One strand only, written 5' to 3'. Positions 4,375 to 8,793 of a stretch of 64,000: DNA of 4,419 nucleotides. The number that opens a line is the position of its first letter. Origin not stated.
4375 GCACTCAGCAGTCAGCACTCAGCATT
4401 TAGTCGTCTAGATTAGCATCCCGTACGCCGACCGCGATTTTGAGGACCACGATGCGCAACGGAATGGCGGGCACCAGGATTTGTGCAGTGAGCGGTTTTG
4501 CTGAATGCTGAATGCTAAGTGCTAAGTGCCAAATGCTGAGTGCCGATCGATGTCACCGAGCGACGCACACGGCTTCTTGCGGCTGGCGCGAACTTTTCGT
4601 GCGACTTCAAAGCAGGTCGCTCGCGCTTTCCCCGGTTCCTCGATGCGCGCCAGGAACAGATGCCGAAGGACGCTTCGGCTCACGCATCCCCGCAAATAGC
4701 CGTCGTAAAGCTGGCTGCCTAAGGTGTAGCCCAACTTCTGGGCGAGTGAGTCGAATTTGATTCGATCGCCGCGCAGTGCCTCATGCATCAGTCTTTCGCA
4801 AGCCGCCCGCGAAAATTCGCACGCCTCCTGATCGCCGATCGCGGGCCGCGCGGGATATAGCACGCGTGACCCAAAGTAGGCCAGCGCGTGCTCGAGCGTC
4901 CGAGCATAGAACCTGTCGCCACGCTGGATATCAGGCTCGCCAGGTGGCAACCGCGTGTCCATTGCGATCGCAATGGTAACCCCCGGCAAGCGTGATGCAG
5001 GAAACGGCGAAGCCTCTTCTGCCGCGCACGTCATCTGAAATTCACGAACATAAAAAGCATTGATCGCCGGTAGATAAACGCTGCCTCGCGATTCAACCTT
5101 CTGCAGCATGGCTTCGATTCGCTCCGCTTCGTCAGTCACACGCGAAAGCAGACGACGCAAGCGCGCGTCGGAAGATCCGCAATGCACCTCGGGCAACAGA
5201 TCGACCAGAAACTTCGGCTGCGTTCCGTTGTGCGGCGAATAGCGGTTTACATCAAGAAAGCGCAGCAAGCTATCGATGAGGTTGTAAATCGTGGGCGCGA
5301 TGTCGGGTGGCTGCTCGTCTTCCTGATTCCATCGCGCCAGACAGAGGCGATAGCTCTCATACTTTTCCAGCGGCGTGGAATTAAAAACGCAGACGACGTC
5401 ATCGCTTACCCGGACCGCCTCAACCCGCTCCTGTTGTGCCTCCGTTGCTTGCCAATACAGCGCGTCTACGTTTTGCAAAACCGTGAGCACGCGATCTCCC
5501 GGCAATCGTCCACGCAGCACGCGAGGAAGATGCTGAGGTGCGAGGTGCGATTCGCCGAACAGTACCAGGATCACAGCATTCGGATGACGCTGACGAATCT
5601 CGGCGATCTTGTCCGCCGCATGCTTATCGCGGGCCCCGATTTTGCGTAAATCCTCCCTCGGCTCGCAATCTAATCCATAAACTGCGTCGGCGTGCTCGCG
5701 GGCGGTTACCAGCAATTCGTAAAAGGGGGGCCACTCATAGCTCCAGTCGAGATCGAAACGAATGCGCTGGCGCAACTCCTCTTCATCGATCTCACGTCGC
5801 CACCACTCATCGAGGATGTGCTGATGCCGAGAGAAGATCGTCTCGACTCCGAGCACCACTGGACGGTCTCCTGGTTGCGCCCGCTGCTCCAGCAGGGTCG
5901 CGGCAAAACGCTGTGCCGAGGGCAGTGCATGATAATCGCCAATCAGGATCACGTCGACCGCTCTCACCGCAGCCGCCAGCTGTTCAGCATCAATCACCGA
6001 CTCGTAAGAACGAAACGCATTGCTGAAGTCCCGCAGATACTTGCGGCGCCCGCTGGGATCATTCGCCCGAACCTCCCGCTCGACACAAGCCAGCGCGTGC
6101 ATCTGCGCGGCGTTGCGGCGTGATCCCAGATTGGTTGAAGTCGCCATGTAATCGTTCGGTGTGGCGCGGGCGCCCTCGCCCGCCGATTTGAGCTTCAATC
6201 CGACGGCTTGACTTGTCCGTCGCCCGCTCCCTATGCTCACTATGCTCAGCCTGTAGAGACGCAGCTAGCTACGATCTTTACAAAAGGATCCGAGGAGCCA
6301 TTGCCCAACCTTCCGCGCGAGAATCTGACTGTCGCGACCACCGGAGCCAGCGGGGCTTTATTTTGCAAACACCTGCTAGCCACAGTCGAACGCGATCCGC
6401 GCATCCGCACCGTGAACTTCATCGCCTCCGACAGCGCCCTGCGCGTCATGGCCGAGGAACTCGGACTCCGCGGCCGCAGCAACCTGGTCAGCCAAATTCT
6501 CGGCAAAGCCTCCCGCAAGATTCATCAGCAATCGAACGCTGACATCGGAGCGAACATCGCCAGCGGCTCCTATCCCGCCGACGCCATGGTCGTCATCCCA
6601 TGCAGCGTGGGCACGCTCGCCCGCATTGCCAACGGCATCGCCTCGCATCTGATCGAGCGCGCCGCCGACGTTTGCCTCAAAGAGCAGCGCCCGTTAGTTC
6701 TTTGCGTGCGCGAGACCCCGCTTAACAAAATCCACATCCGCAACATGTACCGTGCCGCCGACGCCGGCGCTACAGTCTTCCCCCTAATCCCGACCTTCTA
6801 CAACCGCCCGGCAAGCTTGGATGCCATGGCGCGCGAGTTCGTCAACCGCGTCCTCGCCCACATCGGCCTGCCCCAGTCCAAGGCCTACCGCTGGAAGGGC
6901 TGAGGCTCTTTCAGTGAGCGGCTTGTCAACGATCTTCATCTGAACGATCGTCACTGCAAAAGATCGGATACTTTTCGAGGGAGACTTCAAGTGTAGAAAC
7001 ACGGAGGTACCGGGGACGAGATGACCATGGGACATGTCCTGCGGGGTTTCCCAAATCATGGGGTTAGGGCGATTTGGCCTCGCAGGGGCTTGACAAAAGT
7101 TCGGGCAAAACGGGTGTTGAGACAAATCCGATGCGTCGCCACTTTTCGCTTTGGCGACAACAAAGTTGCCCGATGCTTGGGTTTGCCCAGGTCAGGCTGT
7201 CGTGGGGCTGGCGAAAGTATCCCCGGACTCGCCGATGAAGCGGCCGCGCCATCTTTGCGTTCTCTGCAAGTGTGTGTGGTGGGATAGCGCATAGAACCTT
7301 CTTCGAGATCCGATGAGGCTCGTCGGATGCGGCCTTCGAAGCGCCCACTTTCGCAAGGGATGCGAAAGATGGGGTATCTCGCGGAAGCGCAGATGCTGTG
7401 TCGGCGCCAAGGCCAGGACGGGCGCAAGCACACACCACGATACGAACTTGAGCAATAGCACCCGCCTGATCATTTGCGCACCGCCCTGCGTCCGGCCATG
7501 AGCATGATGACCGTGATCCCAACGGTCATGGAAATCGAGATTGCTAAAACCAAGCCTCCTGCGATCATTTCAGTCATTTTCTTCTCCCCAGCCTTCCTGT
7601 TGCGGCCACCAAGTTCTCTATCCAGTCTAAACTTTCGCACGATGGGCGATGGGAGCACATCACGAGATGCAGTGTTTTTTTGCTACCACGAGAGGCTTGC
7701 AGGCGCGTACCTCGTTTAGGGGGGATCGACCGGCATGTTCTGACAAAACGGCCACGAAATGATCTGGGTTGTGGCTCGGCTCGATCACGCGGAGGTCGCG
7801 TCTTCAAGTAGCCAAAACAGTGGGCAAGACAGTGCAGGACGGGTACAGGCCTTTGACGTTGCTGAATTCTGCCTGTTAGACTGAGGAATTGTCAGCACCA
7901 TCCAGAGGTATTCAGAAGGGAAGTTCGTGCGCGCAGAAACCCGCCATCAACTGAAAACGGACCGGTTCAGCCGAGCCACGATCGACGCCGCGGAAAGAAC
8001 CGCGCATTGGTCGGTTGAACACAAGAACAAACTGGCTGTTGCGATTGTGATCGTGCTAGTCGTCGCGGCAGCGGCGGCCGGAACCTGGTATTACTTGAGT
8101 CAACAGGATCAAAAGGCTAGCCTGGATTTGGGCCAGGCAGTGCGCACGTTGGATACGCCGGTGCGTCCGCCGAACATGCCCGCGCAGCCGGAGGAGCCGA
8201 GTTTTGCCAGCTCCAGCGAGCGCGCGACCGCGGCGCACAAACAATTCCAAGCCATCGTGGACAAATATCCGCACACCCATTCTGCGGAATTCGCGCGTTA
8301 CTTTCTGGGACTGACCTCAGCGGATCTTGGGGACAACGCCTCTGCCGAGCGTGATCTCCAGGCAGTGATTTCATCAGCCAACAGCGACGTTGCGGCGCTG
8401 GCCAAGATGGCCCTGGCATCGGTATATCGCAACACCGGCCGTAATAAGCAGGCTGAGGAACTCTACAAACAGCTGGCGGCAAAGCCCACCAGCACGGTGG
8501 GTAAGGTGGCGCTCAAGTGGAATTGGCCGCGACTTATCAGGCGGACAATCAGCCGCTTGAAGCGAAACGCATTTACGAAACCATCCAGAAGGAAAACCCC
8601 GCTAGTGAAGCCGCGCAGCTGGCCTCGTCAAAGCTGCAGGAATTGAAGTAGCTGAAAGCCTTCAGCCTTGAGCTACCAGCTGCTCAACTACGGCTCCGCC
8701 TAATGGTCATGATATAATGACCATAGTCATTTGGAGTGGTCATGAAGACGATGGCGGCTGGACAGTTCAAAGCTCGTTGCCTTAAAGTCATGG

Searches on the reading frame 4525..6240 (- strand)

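Call 51: search_protein_families(library=pfam, proteins=[window:4525-6240:-], max_evalue=0.0001)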
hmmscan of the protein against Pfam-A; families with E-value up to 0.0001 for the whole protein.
window:4525-6240:- (572 aa): 1 family
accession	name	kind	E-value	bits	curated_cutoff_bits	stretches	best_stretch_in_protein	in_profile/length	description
PF04187.18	Cofac_haem_bdg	-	6.8e-17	62.6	27.7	1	89-214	2-126/213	Haem-binding uptake, Tiki superfamily, ChaN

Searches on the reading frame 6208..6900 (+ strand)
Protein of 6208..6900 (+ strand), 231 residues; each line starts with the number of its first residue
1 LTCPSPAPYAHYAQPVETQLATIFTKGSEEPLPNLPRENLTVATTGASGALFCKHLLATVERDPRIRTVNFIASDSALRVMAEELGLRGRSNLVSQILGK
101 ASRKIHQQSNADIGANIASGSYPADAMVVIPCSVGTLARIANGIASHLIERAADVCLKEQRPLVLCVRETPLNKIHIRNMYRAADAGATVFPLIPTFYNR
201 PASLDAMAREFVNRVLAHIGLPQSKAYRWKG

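Call 51: search_protein_families(library=pfam, proteins=[window:6208-6900:+], max_evalue=0.0001)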
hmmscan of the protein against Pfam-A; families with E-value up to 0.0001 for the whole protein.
window:6208-6900:+ (231 aa): 1 family
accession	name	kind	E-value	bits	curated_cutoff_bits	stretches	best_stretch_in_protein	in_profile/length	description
PF02441.25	Flavoprotein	-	6.5e-37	127.1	22.7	1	39-216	2-159/162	Flavoprotein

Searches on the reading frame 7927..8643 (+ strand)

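Call 51: search_protein_families(library=pfam, proteins=[window:7927-8643:+], max_evalue=0.0001)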
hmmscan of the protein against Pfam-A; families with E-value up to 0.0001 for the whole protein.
window:7927-8643:+ (239 aa): 4 families
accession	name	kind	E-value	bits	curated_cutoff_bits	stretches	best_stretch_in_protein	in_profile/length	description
PF09976.15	TPR_21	-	5.6e-11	43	25.5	1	31-179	6-135/193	Tetratricopeptide repeat-like domain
PF13181.12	TPR_8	-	4.3e-05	23.8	25.7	0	161-182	5-26/34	Tetratricopeptide repeat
PF13432.12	TPR_16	-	5e-05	24.1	32.7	1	132-188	8-63/65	Tetratricopeptide repeat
PF13428.12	TPR_14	-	6.7e-05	23.6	23.5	0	161-187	5-32/44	Tetratricopeptide repeat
